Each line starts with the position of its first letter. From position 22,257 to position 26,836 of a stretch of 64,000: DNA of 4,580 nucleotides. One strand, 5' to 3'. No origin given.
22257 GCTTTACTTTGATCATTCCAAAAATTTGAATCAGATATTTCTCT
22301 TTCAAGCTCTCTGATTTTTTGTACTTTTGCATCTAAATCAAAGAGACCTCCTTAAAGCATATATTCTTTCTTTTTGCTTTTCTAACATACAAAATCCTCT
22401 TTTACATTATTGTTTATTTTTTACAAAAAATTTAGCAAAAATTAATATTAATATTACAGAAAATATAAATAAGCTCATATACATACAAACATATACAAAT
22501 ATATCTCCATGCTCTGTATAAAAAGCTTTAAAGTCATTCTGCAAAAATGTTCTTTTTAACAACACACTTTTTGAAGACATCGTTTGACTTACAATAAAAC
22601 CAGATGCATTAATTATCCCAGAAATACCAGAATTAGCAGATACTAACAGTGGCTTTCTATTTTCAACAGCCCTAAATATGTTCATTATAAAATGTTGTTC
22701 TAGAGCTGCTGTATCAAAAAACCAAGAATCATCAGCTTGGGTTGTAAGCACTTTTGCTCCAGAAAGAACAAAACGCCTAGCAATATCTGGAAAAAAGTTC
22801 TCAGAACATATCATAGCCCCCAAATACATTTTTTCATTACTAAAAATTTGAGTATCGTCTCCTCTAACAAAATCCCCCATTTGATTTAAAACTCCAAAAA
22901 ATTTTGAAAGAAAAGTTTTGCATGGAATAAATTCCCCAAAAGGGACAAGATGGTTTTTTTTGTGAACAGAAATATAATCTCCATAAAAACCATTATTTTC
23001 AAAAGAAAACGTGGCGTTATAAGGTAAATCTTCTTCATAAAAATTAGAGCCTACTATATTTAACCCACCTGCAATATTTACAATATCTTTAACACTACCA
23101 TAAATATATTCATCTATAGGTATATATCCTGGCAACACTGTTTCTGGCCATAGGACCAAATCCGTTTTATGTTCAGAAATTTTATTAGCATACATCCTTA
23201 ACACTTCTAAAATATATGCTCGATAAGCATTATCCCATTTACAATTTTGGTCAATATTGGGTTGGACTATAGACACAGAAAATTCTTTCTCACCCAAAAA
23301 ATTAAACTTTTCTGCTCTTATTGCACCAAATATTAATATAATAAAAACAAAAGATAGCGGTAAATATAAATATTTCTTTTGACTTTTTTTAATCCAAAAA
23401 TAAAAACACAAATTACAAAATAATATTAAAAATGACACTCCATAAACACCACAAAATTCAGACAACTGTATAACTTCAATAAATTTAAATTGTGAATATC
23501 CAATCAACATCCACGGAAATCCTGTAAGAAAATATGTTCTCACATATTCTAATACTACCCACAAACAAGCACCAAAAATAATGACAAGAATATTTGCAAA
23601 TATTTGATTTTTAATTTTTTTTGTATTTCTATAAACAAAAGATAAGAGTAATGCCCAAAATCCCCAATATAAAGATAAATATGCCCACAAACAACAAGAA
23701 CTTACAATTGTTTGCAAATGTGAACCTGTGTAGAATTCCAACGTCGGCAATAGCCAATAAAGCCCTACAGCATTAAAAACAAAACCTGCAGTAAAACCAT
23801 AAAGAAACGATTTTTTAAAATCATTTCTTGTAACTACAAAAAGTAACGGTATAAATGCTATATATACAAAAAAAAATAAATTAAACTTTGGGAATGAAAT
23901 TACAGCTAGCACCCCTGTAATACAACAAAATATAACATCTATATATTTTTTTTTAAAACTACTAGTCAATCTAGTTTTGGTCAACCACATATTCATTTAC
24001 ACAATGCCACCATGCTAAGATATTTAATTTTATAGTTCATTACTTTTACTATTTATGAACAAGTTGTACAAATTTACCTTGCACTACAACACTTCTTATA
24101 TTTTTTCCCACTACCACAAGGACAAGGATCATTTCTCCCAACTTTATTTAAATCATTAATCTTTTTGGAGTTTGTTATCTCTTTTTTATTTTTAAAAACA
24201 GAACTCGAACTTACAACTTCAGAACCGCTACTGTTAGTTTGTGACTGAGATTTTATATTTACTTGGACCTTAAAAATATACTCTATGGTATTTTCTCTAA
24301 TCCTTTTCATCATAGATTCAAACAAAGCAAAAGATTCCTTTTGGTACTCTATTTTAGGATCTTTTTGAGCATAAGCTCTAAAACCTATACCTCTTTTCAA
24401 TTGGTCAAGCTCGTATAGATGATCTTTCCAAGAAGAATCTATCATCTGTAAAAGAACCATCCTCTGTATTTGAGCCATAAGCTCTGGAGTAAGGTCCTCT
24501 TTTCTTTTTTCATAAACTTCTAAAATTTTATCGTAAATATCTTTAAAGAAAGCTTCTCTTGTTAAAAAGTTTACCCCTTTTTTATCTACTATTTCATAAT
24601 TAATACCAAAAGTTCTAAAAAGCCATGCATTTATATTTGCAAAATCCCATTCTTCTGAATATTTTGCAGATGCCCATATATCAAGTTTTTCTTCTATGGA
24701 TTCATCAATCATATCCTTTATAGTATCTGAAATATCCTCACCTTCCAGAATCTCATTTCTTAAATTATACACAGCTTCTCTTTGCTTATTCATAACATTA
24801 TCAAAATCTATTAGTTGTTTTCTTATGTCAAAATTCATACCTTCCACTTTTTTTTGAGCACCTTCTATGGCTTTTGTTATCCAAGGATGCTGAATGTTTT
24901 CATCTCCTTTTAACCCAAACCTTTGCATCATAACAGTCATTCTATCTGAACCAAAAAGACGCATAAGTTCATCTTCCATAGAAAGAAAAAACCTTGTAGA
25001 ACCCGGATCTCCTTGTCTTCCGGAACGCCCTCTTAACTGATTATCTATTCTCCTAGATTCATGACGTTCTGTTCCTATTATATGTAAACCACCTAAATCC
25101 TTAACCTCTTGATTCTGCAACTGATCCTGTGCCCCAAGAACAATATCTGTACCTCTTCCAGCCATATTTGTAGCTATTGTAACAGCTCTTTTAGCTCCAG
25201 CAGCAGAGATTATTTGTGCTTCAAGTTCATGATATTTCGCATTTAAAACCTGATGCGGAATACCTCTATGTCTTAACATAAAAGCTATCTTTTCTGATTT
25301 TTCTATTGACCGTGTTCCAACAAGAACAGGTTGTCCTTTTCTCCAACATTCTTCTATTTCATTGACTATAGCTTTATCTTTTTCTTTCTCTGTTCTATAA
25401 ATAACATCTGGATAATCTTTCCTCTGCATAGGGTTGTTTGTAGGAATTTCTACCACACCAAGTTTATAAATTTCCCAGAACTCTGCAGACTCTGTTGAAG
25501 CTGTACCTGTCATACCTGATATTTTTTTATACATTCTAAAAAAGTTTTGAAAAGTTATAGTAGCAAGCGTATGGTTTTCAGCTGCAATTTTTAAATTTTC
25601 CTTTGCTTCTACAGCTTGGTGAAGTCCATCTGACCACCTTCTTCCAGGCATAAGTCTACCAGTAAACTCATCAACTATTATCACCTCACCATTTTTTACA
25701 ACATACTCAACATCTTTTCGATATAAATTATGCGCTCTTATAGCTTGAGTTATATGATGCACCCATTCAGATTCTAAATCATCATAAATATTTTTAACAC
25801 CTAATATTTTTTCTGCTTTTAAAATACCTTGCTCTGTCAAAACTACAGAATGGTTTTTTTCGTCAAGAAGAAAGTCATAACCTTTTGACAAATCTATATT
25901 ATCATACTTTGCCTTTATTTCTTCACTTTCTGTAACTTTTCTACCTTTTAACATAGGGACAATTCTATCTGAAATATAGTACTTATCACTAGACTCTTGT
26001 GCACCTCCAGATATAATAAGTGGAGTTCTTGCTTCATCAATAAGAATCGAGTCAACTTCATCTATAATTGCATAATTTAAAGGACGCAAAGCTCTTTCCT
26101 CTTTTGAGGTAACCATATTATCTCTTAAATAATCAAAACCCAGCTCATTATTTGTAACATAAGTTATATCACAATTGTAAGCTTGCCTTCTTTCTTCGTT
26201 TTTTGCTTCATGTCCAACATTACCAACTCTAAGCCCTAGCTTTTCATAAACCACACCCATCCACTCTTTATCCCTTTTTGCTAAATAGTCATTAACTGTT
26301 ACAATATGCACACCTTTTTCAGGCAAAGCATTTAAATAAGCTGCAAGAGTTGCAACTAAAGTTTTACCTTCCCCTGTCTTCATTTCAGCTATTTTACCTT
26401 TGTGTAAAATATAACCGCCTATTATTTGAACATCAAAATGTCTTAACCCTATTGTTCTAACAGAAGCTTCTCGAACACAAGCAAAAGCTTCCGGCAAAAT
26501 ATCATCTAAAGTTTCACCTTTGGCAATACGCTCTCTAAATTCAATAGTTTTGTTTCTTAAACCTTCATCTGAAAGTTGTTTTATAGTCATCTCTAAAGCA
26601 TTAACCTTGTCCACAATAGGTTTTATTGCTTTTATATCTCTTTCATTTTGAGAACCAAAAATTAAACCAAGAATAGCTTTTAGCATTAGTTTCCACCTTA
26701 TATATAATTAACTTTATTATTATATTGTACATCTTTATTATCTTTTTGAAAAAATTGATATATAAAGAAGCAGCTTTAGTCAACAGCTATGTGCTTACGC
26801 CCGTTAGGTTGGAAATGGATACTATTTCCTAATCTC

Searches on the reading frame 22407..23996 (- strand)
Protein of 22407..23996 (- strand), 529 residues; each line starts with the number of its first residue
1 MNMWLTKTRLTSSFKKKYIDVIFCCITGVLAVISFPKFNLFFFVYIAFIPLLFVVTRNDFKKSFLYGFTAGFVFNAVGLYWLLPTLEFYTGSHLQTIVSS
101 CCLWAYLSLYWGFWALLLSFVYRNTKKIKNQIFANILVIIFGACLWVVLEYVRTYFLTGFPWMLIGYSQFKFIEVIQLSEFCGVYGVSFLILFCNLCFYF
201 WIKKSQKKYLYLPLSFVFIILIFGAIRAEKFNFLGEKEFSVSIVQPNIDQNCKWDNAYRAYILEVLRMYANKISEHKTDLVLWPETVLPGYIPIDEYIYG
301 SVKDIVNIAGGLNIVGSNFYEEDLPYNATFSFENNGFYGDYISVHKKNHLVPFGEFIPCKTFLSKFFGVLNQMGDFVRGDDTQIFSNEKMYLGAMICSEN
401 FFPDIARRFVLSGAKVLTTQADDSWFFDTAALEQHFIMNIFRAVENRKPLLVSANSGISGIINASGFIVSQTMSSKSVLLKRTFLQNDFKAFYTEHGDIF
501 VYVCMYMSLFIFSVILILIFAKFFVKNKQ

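Call 11: search_protein_families(library=ncbifam, proteins=[window:22407-23996:-], max_evalue=0.001)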
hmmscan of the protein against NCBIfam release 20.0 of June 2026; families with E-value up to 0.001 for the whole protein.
window:22407-23996:- (529 aa): 3 families
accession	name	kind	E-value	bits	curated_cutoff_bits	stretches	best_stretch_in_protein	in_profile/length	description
TIGR00546.1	lnt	equivalog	2.4e-77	260.7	132.9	1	71-466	2-393/395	apolipoprotein N-acyltransferase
NF008934.0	PRK12291.1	equivalog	8.3e-17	61.6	427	1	106-465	67-412/419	apolipoprotein N-acyltransferase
NF033621.1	de_GSH_amidase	exception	0.00011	21.6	355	1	388-474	137-226/260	deaminated glutathione amidase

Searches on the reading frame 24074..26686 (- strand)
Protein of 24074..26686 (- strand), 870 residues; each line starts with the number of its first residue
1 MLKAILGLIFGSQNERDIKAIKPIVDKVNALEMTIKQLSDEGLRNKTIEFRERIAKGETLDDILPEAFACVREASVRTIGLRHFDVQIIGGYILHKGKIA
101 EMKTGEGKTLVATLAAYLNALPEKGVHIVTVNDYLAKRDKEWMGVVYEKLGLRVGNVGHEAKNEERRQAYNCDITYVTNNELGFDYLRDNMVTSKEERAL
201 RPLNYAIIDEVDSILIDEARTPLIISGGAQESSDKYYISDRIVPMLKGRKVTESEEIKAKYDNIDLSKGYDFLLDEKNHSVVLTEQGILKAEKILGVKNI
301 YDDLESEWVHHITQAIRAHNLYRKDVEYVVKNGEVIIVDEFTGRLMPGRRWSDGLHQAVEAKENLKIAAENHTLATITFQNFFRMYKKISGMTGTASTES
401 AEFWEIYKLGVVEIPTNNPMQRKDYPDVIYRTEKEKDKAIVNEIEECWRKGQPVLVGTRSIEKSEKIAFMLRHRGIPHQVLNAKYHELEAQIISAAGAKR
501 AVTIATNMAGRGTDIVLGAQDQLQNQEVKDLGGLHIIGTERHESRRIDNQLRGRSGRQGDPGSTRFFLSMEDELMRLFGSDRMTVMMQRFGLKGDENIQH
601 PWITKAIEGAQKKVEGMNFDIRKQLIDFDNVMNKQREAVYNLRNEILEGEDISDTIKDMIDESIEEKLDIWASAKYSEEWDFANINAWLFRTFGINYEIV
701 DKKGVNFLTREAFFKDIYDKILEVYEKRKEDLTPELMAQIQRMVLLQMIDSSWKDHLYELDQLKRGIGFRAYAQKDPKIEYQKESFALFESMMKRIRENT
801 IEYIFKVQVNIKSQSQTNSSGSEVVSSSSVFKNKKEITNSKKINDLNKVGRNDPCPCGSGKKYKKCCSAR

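Call 11: search_protein_families(library=ncbifam, proteins=[window:24074-26686:-], max_evalue=0.001)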
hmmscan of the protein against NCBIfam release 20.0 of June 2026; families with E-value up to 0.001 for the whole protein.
window:24074-26686:- (870 aa): 14 families
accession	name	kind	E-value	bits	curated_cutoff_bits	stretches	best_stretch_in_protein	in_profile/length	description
NF009538.1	PRK12904.1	equivalog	0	1178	814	1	7-809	3-813/814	preprotein translocase subunit SecA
TIGR00963.1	secA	equivalog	0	1085.1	800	1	28-796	1-787/787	preprotein translocase subunit SecA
NF006630.0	PRK09200.1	subfamily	1.4e-282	939.5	862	1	12-816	8-783/789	preprotein translocase subunit SecA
NF009536.0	PRK12901.1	equivalog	2.3e-280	933.3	1493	4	304-733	486-902/1118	preprotein translocase subunit SecA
TIGR04397.1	SecA2_Bac_anthr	exception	4.2e-272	904.8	1085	1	10-805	5-771/774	accessory Sec system translocase SecA2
TIGR03714.1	secA2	equivalog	9.8e-232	771.4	930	1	14-797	2-762/762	accessory Sec system translocase SecA2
NF012136.0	SecA2_Lm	equivalog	4.2e-193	643.4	1100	1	16-794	9-755/776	accessory Sec system translocase SecA2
TIGR04221.1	SecA2_Mycobac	equivalog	5e-193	643.3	725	2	9-663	8-633/762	accessory Sec system translocase SecA2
NF004088.0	PRK05590.1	equivalog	3.7e-11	43.6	140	1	830-868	126-164/166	hypothetical protein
TIGR04102.1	SWIM_PBPRA1643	hypoth_equivalog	9.9e-11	42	68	1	793-868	39-108/108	PBPRA1643 family SWIM/SEC-C metal-binding motif protein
NF007704.0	PRK10396.1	equivalog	1.5e-09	38.2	149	1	833-867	185-219/221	hypothetical protein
NF002449.0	PRK01617.1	equivalog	4.2e-09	36.9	141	1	847-868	132-153/154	hypothetical protein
NF002592.0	PRK02250.1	equivalog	4.2e-08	33.5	158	1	846-867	145-166/167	hypothetical protein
NF001213.0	PRK00183.1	equivalog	2.6e-07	30.8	158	1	848-869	133-154/157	hypothetical protein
